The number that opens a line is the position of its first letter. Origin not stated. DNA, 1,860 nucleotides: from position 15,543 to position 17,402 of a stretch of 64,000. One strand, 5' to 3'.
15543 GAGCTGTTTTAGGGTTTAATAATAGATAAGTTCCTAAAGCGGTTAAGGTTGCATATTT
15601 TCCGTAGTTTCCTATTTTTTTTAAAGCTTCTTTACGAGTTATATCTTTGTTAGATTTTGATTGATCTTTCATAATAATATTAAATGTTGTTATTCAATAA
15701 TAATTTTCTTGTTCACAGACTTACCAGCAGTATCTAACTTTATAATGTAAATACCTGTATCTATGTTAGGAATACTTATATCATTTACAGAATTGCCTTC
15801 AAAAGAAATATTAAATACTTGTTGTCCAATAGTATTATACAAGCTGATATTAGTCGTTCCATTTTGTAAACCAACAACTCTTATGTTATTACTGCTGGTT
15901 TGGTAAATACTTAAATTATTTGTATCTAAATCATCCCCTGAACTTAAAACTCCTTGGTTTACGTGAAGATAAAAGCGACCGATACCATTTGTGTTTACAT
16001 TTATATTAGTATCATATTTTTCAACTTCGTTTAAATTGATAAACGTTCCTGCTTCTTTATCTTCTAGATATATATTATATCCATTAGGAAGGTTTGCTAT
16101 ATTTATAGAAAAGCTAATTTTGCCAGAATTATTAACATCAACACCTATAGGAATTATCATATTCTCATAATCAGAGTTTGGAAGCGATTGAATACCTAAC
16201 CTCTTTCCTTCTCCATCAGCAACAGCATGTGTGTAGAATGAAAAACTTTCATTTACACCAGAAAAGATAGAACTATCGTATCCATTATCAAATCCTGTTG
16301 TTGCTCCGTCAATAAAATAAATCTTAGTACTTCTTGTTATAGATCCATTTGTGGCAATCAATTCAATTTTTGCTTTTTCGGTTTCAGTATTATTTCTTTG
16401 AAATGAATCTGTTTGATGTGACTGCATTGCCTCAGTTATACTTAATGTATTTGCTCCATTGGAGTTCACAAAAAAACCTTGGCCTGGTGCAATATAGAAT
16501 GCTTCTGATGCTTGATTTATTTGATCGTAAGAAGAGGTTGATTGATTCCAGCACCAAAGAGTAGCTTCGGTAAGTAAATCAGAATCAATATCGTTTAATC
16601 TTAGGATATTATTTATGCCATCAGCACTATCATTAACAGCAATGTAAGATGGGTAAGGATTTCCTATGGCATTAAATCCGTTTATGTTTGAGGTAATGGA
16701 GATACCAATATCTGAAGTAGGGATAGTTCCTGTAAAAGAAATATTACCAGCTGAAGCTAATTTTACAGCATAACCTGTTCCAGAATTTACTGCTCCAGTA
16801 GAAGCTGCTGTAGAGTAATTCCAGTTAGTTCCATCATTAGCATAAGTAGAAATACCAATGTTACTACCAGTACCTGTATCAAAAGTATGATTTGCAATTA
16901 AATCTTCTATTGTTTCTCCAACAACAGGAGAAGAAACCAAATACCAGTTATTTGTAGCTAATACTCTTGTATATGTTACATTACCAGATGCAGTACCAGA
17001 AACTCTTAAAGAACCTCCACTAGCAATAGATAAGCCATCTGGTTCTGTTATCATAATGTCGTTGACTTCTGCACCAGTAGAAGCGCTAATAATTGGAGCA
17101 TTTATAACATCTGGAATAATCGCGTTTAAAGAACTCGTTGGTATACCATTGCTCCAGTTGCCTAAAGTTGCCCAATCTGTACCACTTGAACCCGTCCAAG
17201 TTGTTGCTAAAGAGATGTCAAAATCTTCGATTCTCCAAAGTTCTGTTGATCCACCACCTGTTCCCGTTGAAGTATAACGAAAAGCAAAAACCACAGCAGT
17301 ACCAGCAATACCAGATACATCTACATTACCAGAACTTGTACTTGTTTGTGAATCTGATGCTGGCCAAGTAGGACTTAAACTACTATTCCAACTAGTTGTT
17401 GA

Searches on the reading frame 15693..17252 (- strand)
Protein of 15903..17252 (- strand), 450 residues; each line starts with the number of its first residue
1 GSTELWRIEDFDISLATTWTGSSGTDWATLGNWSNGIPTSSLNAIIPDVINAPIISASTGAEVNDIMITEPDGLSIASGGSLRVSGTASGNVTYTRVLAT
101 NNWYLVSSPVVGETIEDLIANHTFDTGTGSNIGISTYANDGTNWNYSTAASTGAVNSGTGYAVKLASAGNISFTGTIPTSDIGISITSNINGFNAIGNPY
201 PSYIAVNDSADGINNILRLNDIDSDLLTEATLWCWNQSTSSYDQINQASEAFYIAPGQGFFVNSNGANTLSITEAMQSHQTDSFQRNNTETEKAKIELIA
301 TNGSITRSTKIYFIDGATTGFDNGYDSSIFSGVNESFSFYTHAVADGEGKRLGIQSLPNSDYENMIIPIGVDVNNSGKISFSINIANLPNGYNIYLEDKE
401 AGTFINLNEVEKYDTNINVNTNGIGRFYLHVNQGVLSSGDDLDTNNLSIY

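Call 28: find_homologous_proteins(query=window:15903-17252:-, max_evalue=0.00001)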
Query window:15903-17252:- (450 aa): 1020 proteins with E <= 0.00001 among 8000 candidates; the best 120 are listed.
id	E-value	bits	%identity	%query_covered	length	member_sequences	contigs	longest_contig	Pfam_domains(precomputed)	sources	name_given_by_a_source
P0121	9.3e-150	517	58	90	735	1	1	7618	PF18962.8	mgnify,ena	mgnify:CR=1 FL=1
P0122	3.1e-148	512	59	94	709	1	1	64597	PF18962.8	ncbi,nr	ncbi:T9SS type A sorting domain-containing protein [Flavobacteriaceae bacterium]|nr:T9SS type A sort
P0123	8.0e-148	511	59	98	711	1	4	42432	PF18962.8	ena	-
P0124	9.0e-148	511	59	98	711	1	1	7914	PF18962.8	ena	-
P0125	1.2e-145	504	58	94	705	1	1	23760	PF18962.8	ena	-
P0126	1.5e-145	503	58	94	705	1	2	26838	PF18962.8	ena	-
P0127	1.8e-145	503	58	93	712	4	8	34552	PF18962.8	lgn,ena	-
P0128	1.4e-144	500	58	94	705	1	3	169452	PF18962.8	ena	-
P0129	1.8e-144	500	59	97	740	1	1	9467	PF18962.8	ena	-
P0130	4.7e-143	495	55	100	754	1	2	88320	PF18962.8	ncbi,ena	-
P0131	4.9e-143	495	58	97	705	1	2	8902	PF18962.8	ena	-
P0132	7.0e-143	494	57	98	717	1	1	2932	PF18962.8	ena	-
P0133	7.5e-143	494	57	98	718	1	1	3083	PF18962.8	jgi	-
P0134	7.9e-143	494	58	97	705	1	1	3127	PF18962.8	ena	-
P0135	1.2e-141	490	56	96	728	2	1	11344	PF18962.8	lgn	-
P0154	7.4e-133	461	52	92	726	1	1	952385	PF18962.8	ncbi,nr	ncbi:T9SS type A sorting domain-containing protein [Polaribacter porphyrae]|nr:T9SS type A sorting d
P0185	9.7e-118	412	44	96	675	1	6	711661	PF18962.8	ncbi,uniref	ncbi:T9SS type A sorting domain-containing protein [Polaribacter sp.]|uniref:T9SS type A sorting dom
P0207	1.7e-113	398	50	94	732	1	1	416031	PF18962.8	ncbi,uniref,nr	ncbi:T9SS type A sorting domain-containing protein [Polaribacter sp. MSW13]|uniref:T9SS type A sorti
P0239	1.9e-107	378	53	83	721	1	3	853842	PF18962.8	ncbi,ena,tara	tara:strand:- start:29350 stop:31515 length:2166 start_codon:yes stop_codon:yes gene_type:complete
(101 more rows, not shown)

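Call 36: predict_structure(alignment_id=A2)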
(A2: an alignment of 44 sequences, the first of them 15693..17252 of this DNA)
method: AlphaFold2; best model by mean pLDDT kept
length: 520 residues; sequences in the alignment: 44
mean_pLDDT: 87.3   pTM: 0.78
mean pLDDT of the five models: 87.3, 87.3, 86.0, 84.9, 79.5
residues with pLDDT >= 90: 313; 70-90: 163; 50-70: 24; < 50: 20
segments of 3 or more residues with pLDDT < 50: 1-7, 283-290
pLDDT, mean of each block of 10 residues (from residue 1): 47 80 95 95 96 96 97 96 96 95 94 96 95 91 90 93 96 96 90 93 94 93 87 86 91 94 94 93 40 86 91 90 90 86 79 92 86 85 92 89 88 86 85 66 68 83 81 89 83 87 84 79
secondary structure, 60 per line:
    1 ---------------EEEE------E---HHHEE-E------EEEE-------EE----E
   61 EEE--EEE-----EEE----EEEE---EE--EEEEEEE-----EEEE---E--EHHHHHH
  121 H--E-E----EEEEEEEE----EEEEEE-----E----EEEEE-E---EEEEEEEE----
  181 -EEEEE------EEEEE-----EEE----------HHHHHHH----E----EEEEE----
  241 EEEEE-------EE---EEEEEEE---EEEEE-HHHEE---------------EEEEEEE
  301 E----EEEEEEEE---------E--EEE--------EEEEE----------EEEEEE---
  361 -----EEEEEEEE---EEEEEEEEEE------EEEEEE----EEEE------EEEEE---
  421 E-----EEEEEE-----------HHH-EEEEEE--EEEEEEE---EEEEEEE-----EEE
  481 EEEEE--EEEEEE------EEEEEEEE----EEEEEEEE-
elements in order: E16-19 E43-46 E60-63 E66-68 E74-76 E81-84 E92-98 E104-107 H115-121 E131-138 E143-148 E159-163 E169-176 E182-186 E193-197 E203-205 H216-222 E232-236 E241-245 E258-264 E268-272 E294-301 E306-313 E326-328 E337-341 E352-357 E366-373 E377-386 E393-398 E403-406 E413-417 E427-432 E448-453 E456-462 E466-472 E478-485 E488-493 E500-507 E512-519

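Call 40: fold_search(model_id=the predicted structure, library=pdb)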
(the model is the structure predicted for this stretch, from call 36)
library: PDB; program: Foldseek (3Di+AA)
matches with E <= 10: 1398; with E <= 0.001: 9
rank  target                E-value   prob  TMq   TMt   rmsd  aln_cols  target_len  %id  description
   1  7ptp_A                1.6e-05  0.80  0.13  0.09  26.0       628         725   10  In-situ structure of pentameric S-layer protein (released 2021-12-15)
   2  10ps                  3.9e-05  0.38  0.10  0.09  29.5       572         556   10  Crystal structure of SdrD A2-A3-B1-B2 domains from Staphylococcus aureus JH1 (released 2026-02-11)
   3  9x1i_A                5.7e-05  0.47  0.12  0.07  24.1       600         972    9  Structure of endo-beta-N-acetylglucosaminidase HS (released 2026-03-18)
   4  7t0r_A                4.2e-04  0.60  0.14  0.18  21.2       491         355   10  Crystal structure of the anti-CD4 adnectin 6940_B01 as a complex with the extracellular domains of CD4 and ibalizumab  (released 2022-01-12)
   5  7c7u_B                6.9e-04  0.51  0.17  0.16  20.7       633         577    9  Biofilm associated protein - BSP domain (released 2021-05-12)
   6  4p99_A                7.3e-04  0.20  0.10  0.13  38.4       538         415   10  Ca2+-stabilized adhesin helps an Antarctic bacterium reach out and bind ice (released 2014-06-18)
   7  8glk_D                8.6e-04  1.00  0.13  0.75   3.1        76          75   29  The Type 9 Secretion System dGldL peak II, NucA substrate bound complex (released 2024-01-31)
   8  4pbx                  9.1e-04  0.41  0.14  0.13  25.3       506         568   10  Crystal structure of the six N-terminal domains of human receptor protein tyrosine phosphatase sigma (released 2014-11-12)
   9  3kls_B                9.1e-04  0.20  0.12  0.06  24.4       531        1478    8  Structure of complement C5 in complex with SSL7 (released 2009-11-24)
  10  3kls_A                1.2e-03  0.16  0.11  0.06  24.4       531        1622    8  Structure of complement C5 in complex with SSL7 (released 2009-11-24)
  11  4g5a_A                1.5e-03  1.00  0.14  0.65   8.5        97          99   14  Crystal structure of a putative member of duf 3244 protein family (BT_1867) from Bacteroides thetaiotaomicron VPI-5482 (released 2012-09-19)
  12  5jpm_A                1.6e-03  0.25  0.13  0.11  23.0       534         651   10  Structure of the complex of human complement C4 with MASP-2 rebuilt using iMDFF (released 2016-08-10)
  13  5no8_A                1.8e-03  0.57  0.12  0.09  18.1       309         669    8  Polysaccharide Lyase BACCELL_00875 (released 2017-06-28)
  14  8qy6_A                2.0e-03  0.30  0.12  0.11  24.4       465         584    9  Structure of interleukin 6 (gp130 P496L mutant). (released 2024-02-21)
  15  9ba4_A                2.0e-03  0.20  0.12  0.07  32.8       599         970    9  Full-length cross-linked Contactin 2 (CNTN2) (released 2024-07-17)
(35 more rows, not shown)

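Call 72: find_encoding_contigs(protein=P0154, flank=4000, max_places=1)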
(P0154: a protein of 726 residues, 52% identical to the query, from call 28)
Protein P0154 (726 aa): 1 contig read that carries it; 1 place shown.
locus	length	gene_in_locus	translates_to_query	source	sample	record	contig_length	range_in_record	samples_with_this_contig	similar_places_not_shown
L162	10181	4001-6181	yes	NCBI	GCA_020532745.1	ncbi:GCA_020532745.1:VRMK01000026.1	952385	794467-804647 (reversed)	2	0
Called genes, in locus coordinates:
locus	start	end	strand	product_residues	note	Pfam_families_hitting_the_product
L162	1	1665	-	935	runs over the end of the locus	PF07494:Reg_prop (faint), PF06580:His_kinase, PF02518:HATPase_c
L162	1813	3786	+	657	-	PF18962:Por_Secre_tail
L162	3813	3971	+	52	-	-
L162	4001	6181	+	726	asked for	PF18962:Por_Secre_tail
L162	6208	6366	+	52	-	-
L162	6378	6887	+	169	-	-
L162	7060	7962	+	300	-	-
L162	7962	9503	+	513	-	PF00144:Beta-lactamase, PF00515:TPR_1 (faint)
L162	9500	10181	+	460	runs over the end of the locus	-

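Call 73: find_encoding_contigs(protein=P0185, flank=4000, max_places=1)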
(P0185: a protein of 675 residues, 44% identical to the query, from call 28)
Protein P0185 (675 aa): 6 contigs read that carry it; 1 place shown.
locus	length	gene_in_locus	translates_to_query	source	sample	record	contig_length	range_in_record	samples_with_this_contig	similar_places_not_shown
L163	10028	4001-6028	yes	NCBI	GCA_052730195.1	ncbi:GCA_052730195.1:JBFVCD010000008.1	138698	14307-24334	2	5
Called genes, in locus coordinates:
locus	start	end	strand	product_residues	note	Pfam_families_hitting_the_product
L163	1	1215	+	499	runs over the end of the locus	PF02386:TrkH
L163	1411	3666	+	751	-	PF18962:Por_Secre_tail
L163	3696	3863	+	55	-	-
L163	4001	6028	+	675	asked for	PF18962:Por_Secre_tail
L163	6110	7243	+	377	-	-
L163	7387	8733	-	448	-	PF01225:Mur_ligase, PF08245:Mur_ligase_M, PF02875:Mur_ligase_C (weak)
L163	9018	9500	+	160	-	-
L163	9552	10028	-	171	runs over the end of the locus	PF13590:DUF4136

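Call 74: find_encoding_contigs(protein=P0207, flank=4000, max_places=1)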
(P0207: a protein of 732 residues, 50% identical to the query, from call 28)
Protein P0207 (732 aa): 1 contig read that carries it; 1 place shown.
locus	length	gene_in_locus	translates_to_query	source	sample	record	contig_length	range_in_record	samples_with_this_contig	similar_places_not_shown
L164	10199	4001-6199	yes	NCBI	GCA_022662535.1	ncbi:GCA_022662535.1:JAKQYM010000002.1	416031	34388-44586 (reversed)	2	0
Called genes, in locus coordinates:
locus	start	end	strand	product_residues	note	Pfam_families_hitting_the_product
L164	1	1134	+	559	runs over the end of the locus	PF14292:SusE, PF16411:SusF_SusE (weak)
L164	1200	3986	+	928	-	PF00128:Alpha-amylase, PF18962:Por_Secre_tail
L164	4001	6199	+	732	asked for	PF18962:Por_Secre_tail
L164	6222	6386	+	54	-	-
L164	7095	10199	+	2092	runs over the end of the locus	PF01483:P_proprotein, PF07691:PA14, PF18962:Por_Secre_tail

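Call 75: find_encoding_contigs(protein=P0239, flank=4000, max_places=1)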
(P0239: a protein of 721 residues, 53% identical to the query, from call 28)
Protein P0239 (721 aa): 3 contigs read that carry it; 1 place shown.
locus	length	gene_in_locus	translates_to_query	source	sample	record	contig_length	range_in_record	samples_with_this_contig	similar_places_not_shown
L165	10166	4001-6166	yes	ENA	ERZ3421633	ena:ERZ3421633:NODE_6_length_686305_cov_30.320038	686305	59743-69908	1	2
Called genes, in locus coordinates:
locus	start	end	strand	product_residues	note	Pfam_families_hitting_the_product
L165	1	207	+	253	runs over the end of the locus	PF13715:CarbopepD_reg_2 (weak)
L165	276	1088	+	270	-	PF13715:CarbopepD_reg_2 (faint)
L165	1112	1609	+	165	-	PF20420:DUF6702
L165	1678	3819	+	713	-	PF01433:Peptidase_M1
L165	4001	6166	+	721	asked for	PF18962:Por_Secre_tail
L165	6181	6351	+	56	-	-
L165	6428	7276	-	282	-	PF01790:LGT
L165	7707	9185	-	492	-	PF01406:tRNA-synt_1e, PF09334:tRNA-synt_1g (faint), PF09190:DALR_2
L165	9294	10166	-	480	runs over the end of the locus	-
